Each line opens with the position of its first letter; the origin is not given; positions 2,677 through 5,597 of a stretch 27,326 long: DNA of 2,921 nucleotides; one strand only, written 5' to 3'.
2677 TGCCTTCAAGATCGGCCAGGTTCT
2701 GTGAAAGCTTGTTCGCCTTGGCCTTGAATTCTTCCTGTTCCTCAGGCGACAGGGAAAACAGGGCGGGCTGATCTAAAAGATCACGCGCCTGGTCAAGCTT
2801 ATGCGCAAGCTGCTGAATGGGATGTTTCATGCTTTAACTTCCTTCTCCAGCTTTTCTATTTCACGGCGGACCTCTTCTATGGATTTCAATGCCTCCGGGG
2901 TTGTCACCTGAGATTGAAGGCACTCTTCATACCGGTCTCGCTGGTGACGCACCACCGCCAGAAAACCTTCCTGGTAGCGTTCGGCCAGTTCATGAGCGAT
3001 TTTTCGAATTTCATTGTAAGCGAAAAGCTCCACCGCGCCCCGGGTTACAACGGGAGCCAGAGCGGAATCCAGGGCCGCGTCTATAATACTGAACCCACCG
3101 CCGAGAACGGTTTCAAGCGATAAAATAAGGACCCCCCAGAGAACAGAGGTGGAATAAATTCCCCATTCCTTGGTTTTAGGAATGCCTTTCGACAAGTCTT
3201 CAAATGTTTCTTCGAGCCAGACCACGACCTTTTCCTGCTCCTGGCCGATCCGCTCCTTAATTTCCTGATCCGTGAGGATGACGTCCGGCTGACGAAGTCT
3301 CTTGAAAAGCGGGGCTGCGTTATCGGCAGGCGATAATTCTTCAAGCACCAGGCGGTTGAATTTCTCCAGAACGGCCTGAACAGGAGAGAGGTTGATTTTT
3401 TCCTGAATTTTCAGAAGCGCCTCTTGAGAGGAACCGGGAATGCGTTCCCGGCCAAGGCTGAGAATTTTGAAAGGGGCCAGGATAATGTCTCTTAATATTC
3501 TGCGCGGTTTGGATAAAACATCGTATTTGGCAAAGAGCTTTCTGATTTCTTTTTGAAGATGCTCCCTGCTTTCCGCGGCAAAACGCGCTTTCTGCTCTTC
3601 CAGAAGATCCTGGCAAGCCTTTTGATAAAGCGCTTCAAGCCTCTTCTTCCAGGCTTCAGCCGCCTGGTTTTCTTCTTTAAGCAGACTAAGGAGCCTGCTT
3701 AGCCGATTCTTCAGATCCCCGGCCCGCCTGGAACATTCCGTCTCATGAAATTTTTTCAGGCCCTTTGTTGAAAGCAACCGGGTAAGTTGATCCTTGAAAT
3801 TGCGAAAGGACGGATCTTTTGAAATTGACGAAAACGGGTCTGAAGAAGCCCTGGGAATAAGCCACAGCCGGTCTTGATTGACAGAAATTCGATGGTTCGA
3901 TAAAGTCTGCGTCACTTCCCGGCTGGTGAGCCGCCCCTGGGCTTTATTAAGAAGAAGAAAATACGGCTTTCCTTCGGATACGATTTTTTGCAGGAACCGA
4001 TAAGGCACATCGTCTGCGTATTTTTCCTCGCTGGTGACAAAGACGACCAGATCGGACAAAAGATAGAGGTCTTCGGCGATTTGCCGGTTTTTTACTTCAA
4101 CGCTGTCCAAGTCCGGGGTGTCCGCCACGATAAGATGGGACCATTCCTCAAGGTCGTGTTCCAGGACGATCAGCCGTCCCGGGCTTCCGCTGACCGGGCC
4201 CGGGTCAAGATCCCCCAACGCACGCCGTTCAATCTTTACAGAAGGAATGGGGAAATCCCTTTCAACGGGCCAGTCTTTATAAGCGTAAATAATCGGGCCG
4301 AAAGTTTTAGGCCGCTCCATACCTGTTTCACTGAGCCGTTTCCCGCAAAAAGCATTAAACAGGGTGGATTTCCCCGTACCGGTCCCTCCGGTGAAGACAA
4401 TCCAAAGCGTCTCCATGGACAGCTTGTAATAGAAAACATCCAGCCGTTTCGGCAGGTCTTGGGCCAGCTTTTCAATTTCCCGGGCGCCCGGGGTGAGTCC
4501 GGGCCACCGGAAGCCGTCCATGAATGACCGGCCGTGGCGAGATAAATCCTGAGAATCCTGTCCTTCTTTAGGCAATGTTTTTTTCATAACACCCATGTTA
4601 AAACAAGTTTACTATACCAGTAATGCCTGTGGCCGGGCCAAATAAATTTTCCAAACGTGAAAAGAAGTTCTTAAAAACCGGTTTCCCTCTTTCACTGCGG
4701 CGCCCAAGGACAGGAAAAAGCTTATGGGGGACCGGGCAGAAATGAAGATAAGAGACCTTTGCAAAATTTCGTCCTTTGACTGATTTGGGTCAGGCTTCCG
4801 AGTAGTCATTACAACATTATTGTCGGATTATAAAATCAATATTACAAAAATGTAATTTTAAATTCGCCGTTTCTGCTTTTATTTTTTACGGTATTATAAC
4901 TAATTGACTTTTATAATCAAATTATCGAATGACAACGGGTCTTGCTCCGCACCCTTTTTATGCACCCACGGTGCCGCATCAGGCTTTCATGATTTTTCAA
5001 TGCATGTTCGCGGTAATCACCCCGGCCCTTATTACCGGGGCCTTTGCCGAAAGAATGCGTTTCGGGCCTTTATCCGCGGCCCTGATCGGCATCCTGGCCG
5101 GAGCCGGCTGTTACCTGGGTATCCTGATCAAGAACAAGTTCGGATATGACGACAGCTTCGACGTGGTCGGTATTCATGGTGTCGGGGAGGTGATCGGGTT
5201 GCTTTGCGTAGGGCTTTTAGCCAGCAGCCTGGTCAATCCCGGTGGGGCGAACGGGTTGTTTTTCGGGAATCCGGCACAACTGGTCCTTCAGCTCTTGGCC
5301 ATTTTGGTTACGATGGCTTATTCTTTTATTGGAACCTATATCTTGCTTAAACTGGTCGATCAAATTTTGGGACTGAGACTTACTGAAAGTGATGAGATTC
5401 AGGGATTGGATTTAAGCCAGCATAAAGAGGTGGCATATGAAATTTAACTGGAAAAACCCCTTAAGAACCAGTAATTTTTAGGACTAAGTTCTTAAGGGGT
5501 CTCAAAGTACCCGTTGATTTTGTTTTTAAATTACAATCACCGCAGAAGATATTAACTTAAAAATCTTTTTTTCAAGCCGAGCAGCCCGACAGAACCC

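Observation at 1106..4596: Translationally coupled pair of paralogous dynamin-like GTPases: candidate membrane-remodelling or anti-phage system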

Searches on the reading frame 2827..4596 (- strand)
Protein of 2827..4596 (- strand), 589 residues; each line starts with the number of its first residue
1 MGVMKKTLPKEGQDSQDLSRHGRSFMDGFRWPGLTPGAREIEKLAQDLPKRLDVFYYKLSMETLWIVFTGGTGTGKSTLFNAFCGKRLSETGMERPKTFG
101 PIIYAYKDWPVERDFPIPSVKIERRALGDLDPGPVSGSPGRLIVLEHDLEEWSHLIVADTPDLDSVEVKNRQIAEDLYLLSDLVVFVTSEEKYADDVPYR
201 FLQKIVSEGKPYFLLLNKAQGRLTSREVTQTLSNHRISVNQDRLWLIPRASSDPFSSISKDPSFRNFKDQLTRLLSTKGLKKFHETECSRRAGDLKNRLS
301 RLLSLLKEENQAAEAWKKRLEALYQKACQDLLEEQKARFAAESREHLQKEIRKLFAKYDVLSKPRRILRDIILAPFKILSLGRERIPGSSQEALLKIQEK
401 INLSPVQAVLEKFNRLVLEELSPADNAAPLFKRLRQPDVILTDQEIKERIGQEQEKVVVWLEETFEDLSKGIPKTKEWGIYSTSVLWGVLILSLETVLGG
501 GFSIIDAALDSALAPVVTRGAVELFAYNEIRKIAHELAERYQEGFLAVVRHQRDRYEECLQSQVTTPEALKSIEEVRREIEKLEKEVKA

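Call 6: search_protein_families(library=pfam, proteins=[window:2827-4596:-], max_evalue=0.01)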
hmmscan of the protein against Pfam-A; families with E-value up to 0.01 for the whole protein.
window:2827-4596:- (589 aa): 5 families
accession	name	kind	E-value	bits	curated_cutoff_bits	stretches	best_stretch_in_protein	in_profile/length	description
PF00350.29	Dynamin_N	-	2.7e-06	27.9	27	1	66-216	1-164/168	Dynamin family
PF01926.29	MMR_HSR1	-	3.3e-06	27.6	21.9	1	66-218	2-113/113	50S ribosome-binding GTPase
PF00005.33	ABC_tran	-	0.00096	20.2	25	0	66-90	14-38/137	ABC transporter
PF03193.22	RsgA_GTPase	-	0.0028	17.9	30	0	64-92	107-135/174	RsgA GTPase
PF10056.14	DUF2293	-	0.0091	16.5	25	0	534-578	34-78/85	Uncharacterized conserved protein (DUF2293)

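Call 7: search_protein_families(library=ncbifam, proteins=[window:2827-4596:-], max_evalue=0.01)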
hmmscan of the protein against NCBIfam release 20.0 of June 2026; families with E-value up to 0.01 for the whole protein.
window:2827-4596:- (589 aa): 4 families
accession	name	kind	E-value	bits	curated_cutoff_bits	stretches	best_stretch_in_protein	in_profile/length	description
NF000908.1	PRK00089.1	equivalog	0.00099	18.5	237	0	65-91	5-31/291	GTPase Era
NF049994.1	slr1306_fam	domain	0.0021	16.8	490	0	153-224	138-208/470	slr1306 family protein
TIGR03594.1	GTPase_EngA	equivalog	0.0032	16.5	306.7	0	67-88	4-25/432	ribosome biogenesis GTPase Der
TIGR03918.1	GTP_HydF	equivalog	0.0037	16.2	325.55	0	62-89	6-33/392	[FeFe] hydrogenase H-cluster maturation GTPase HydF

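Call 8: search_protein_families(library=padloc, proteins=[window:2827-4596:-], max_evalue=0.1)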
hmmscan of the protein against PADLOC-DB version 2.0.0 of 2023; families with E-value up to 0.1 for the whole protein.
window:2827-4596:- (589 aa): 5 families
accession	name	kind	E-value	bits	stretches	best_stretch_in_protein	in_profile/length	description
PDLC03841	LeoBC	-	1.1e-07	29.4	1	39-469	54-428/601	-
PDLC03839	LeoA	-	0.00013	19.2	0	151-210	101-161/559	-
PDLC04140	mad8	-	0.004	14.7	1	60-90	25-54/314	mads_8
PDLC04135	mad3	-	0.0056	14.3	0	65-86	24-45/374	mads_3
PDLC03859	LmuB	-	0.014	12.6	0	66-83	27-44/611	-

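Call 10: search_solved_structures(query=window:2827-4596:-, max_evalue=1)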
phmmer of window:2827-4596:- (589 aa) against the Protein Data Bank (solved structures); distinct sequences matched with E-value up to 1: 0.

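Call 12: find_homologous_proteins(query=window:2827-4596:-)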
Query window:2827-4596:- (589 aa): 717 proteins with E <= 0.001 among 8000 candidates; the best 120 are listed.
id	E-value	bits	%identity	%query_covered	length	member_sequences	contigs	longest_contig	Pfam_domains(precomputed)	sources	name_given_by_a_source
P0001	0.0e+0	1302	100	99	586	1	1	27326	PF01926.30,PF00350.30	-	-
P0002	1.2e-289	980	74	99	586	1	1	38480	PF01926.30,PF00350.30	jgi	-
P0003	2.6e-257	873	69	94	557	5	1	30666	PF01926.30,PF00350.30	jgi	-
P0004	3.6e-256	869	66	97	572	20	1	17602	PF01926.30,PF00350.30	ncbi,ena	-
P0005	7.1e-248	842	64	96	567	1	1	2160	PF01926.30,PF00350.30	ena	-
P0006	1.6e-237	808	61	96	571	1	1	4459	PF00350.30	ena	-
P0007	1.3e-232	791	65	94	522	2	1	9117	PF01926.30,PF00350.30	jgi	-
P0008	9.8e-222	756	59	96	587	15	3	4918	PF01926.30,PF00350.30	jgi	jgi:GTPase SAR1 family protein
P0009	3.5e-218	744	58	95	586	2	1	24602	PF01926.30,PF00350.30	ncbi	-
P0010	7.0e-218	743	59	94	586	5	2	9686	PF01926.30,PF00350.30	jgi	jgi:GTPase SAR1 family protein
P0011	9.7e-218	742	59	95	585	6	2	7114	PF01926.30,PF00350.30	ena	-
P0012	3.6e-217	740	59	94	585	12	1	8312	PF01926.30,PF00350.30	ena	-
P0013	1.9e-213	728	57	94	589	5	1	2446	PF01926.30,PF00350.30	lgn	-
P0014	3.6e-213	727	57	93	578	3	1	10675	PF01926.30,PF00350.30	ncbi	-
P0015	9.4e-213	726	57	93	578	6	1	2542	PF01926.30,PF00350.30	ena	-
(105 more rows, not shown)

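Call 29: predict_structure(alignment_id=A1)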
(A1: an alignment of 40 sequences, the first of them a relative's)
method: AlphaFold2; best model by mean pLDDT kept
length: 586 residues; sequences in the alignment: 40
mean_pLDDT: 75.9   pTM: 0.72
mean pLDDT of the five models: 75.9, 75.8, 73.7, 70.7, 70.5
residues with pLDDT >= 90: 209; 70-90: 195; 50-70: 81; < 50: 101
segments of 3 or more residues with pLDDT < 50: 1-19, 354-391, 469-482, 496-521
pLDDT, mean of each block of 10 residues (from residue 1): 31 44 76 93 90 90 92 92 81 75 91 87 82 85 91 92 84 93 87 82 91 87 86 84 85 88 92 82 92 95 96 97 89 66 53 43 38 29 39 57 86 94 92 90 81 69 56 44 51 43 31 39 57 69 89 95 90 92 88
secondary structure, 60 per line:
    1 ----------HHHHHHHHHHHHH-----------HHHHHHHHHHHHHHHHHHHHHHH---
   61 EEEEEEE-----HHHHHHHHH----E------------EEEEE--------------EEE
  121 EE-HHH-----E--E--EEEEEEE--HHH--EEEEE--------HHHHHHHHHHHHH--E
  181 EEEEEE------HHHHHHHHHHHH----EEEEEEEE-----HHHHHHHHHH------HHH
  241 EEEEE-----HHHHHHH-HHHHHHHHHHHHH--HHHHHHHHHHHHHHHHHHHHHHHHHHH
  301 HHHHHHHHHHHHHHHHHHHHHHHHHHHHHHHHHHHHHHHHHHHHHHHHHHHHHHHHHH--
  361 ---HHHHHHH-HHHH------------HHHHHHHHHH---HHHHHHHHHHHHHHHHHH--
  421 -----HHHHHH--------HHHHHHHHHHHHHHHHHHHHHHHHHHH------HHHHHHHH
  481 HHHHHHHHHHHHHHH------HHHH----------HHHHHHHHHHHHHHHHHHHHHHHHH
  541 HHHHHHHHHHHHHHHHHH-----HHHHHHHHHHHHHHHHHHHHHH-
elements in order: H11-23 H35-57 E61-67 H73-81 E99-103 E118-122 E138-144 E152-156 H165-177 E180-186 H193-204 E209-216 H222-231 E241-245 H251-257 H259-271 H274-358 H364-370 H372-375 H388-397 H401-418 H426-431 H440-466 H473-495 H502-505 H516-558 H564-585

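Call 34: fold_search(model_id=the predicted structure, library=pdb)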
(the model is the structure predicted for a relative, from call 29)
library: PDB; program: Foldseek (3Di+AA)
matches with E <= 10: 960; with E <= 0.001: 149
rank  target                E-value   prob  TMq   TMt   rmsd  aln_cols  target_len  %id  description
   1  2j69_A                3.5e-10  1.00  0.26  0.23  34.0       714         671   12  Bacterial dynamin-like protein BDLP (released 2006-12-04)
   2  4bej_C                3.3e-08  1.00  0.26  0.27  16.2       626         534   14  Nucleotide-free Dynamin 1-like protein (DNM1L, DRP1, DLP1) (released 2013-04-24)
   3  4bej_D                3.3e-08  1.00  0.24  0.25  16.0       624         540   13  Nucleotide-free Dynamin 1-like protein (DNM1L, DRP1, DLP1) (released 2013-04-24)
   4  6j72                  3.5e-08  1.00  0.27  0.28  36.8       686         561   12  Crystal structure of IniA from Mycobacterium smegmatis with GTP bound (released 2019-09-11)
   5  2j68                  4.2e-08  1.00  0.24  0.21  33.5       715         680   14  Bacterial dynamin-like protein BDLP, GDP bound (released 2006-12-04)
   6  5wp9_A                4.4e-08  1.00  0.23  0.23  20.3       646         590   13  Structural Basis of Mitochondrial Receptor Binding and Constriction by Dynamin-Related Protein 1 (released 2018-06-20)
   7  6jfm_B                4.7e-08  1.00  0.29  0.39  17.1       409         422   15  Mitofusin2 (MFN2)_T111D (released 2019-11-13)
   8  5oxf_A                5.9e-08  1.00  0.27  0.23  28.3       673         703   15  An oligomerised bacterial dynamin pair provides a mechanism for the long range sensing and tethering of membranes (released 2018-09-05)
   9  5oxf_C                7.5e-08  1.00  0.35  0.34  15.0       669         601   13  An oligomerised bacterial dynamin pair provides a mechanism for the long range sensing and tethering of membranes (released 2018-09-05)
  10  5yew_B                7.9e-08  1.00  0.35  0.49   6.9       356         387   16  Structural basis for GTP hydrolysis and conformational change of mitofusin 1 in mediating mitochondrial fusion (released 2018-01-31)
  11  8sxz_c                7.9e-08  1.00  0.24  0.21  24.2       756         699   11  Cryo-EM of the GDP-bound human dynamin polymer assembled on the membrane in the super constricted state (released 2024-05-01)
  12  8ct1_A                8.7e-08  1.00  0.24  0.21  26.4       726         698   11  CryoEM structure of human S-OPA1 assembled on lipid membrane in membrane-adjacent state (released 2023-08-30)
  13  5yew_C                9.6e-08  1.00  0.36  0.51   6.4       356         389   17  Structural basis for GTP hydrolysis and conformational change of mitofusin 1 in mediating mitochondrial fusion (released 2018-01-31)
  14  5owv_A                1.0e-07  1.00  0.25  0.21  27.6       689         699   14  An oligomerised bacterial dynamin pair provides a mechanism for the long-range sensing and tethering of membranes (released 2018-09-05)
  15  4bej_B                1.0e-07  1.00  0.23  0.24  16.3       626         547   13  Nucleotide-free Dynamin 1-like protein (DNM1L, DRP1, DLP1) (released 2013-04-24)
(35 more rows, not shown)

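Call 36: search_solved_structures(query=A1, max_evalue=1)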
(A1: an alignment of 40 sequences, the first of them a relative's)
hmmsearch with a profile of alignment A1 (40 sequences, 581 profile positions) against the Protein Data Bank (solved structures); distinct sequences matched with E-value up to 1: 15.
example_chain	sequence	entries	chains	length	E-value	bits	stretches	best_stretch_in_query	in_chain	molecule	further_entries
7am2_BU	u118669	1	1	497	0.00095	21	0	139-223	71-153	GTPase Der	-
6jfk_A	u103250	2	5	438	0.015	17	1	58-233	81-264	Mitofusin-2,cDNA FLJ57997, highly similar to Transmembrane GTPase MFN2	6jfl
5gnt_A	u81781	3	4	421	0.028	16.2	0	150-233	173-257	Mitofusin-1 | Mitofusin-1,Mitofusin-1 fusion protein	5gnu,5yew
5yew_A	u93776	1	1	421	0.03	16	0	47-233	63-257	Mitofusin-1,Mitofusin-1 fusion protein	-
9n32_A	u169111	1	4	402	0.042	15.6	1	59-103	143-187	PilU protein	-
1ega_A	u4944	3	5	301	0.083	14.6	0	59-89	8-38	PROTEIN (GTP-BINDING PROTEIN ERA) | GTP-binding protein era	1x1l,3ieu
6jfm_A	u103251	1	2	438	0.083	14.6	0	59-233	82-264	Mitofusin-2,Mitofusin-2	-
1x18_X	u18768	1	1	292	0.085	14.5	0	59-90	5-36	GTP-binding protein era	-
1mky_A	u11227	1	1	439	0.15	13.8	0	48-82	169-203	Probable GTP-binding protein engA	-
5ar1_A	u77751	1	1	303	0.27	12.9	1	60-87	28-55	CELL DIVISION CONTROL PROTEIN 11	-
5lad_A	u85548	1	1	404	0.33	12.6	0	150-225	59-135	Putative GTP-binding protein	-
3cnl_A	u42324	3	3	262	0.56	11.8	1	59-96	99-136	Putative uncharacterized protein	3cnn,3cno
3lxx_A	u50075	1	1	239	0.86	11.2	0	58-88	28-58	GTPase IMAP family member 4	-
9nl5_E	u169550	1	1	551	0.96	11.1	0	28-88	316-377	EttA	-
9nlb_E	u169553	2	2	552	0.96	11.1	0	28-88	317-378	Energy-dependent translational throttle protein EttA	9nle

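Call 58: search_solved_structures(query=A1, max_evalue=0.02, show_alignments=2)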
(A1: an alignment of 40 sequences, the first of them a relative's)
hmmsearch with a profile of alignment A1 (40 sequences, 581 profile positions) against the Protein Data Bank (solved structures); distinct sequences matched with E-value up to 0.02: 2.
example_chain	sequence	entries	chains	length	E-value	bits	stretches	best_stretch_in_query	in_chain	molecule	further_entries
7am2_BU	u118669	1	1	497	0.00095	21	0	139-223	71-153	GTPase Der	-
6jfk_A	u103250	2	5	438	0.015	17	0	58-233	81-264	Mitofusin-2,cDNA FLJ57997, highly similar to Transmembrane GTPase MFN2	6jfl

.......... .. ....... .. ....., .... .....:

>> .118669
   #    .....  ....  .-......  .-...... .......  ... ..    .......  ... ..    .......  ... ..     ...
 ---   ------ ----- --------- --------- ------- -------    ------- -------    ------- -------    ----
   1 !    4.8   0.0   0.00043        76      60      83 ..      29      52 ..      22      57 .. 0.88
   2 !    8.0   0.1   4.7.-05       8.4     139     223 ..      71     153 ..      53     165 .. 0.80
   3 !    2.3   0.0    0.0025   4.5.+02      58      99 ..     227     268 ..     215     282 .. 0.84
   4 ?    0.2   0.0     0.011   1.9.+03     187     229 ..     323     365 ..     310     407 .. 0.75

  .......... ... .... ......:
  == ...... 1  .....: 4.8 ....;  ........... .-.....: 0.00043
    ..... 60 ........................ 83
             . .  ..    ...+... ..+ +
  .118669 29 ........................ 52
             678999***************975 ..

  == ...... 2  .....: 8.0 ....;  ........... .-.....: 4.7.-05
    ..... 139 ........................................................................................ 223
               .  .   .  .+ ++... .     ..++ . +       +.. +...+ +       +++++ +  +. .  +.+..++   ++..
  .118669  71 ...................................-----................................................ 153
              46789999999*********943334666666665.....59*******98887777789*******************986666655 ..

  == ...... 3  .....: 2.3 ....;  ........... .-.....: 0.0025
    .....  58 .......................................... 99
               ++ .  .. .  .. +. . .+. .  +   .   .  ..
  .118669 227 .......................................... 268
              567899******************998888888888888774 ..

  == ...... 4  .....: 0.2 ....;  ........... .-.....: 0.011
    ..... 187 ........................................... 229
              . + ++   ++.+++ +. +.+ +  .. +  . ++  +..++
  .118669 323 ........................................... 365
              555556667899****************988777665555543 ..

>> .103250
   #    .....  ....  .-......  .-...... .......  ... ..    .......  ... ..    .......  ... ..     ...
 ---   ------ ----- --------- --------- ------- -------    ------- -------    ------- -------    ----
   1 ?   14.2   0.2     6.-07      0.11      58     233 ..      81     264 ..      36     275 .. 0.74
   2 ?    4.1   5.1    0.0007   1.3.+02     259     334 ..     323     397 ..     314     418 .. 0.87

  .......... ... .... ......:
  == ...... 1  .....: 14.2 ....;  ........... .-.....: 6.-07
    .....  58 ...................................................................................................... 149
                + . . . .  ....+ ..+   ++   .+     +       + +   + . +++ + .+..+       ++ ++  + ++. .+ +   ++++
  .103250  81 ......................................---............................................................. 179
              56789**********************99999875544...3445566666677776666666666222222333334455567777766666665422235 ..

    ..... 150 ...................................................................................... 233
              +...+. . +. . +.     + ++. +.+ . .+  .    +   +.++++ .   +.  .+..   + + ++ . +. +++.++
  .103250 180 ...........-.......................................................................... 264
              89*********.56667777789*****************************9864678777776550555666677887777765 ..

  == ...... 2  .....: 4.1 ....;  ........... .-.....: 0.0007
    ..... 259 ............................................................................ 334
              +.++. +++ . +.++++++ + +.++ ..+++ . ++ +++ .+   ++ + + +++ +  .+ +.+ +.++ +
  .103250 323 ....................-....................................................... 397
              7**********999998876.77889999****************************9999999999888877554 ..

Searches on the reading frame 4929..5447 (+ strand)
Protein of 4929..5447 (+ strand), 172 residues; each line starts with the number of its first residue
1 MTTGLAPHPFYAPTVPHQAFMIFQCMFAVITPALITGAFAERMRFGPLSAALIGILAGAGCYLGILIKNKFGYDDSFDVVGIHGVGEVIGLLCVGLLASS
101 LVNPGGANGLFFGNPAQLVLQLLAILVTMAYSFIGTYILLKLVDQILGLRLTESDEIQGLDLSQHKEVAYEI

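Call 6: search_protein_families(library=pfam, proteins=[window:4929-5447:+], max_evalue=0.01)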
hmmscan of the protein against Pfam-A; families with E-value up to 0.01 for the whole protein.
window:4929-5447:+ (172 aa): 1 family
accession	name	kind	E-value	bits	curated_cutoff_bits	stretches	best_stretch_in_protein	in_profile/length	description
PF00909.26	Ammonium_transp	-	2.6e-39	135.5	23.2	2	47-170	274-399/399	Ammonium Transporter Family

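Call 7: search_protein_families(library=ncbifam, proteins=[window:4929-5447:+], max_evalue=0.01)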
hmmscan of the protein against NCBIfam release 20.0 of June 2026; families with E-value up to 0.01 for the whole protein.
window:4929-5447:+ (172 aa): 3 families
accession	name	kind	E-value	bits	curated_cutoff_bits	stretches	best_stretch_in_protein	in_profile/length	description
TIGR00836.1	amt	subfamily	3.6e-41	141.4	343.3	2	47-170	279-406/406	ammonium transporter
NF007947.0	PRK10666.1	equivalog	2.2e-25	89.5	657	2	49-171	305-427/428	ammonium transporter AmtB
TIGR03644.1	marine_trans_1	hypoth_equivalog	1.1e-14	54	514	1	47-170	293-401/404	probable ammonium transporter, marine subtype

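Call 8: search_protein_families(library=padloc, proteins=[window:4929-5447:+], max_evalue=0.1)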
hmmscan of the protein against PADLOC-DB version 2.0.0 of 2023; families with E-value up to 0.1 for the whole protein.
window:4929-5447:+ (172 aa): 0 families
